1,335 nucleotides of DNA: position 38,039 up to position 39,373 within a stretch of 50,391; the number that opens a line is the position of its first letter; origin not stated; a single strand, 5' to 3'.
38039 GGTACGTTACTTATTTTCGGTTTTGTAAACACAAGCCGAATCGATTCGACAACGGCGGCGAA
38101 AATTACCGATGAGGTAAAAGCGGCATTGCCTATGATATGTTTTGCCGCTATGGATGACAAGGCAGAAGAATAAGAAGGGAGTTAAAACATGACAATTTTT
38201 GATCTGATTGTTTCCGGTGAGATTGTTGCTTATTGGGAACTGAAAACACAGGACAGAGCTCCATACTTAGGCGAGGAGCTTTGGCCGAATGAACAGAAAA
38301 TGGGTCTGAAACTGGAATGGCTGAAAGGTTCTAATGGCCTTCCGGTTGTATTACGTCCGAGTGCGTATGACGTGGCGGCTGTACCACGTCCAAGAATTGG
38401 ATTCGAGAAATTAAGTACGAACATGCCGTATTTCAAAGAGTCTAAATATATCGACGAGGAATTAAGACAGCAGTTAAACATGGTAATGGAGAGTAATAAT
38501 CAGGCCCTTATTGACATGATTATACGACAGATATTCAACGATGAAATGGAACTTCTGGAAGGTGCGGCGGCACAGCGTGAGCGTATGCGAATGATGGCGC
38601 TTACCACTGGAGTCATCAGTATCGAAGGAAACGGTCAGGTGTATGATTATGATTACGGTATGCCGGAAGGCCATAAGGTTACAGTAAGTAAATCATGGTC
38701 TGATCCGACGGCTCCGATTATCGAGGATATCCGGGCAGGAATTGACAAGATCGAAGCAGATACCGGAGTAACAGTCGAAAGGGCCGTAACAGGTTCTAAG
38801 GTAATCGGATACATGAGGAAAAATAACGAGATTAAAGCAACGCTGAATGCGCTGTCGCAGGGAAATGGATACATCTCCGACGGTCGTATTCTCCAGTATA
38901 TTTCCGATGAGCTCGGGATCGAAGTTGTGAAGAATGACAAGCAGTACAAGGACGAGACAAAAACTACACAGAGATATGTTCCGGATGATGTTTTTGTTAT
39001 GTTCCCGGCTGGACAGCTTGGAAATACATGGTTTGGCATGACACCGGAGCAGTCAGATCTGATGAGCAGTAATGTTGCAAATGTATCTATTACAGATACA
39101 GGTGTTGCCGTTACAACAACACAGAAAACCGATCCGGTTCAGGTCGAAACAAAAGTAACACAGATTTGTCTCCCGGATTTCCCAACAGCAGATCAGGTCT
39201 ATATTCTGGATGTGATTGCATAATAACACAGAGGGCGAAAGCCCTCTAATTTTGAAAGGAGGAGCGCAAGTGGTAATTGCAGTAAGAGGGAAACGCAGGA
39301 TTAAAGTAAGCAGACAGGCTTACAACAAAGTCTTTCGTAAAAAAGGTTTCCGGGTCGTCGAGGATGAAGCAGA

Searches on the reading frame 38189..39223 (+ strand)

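Call 14: search_protein_families(library=pfam, proteins=[window:38189-39223:+], max_evalue=0.001)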
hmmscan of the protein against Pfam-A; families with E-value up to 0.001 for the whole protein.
window:38189-39223:+ (344 aa): 1 family
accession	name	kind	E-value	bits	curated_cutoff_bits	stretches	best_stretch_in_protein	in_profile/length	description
PF03864.22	Phage_cap_E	-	1e-41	143.5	22.9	1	22-339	14-326/329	Phage major capsid protein E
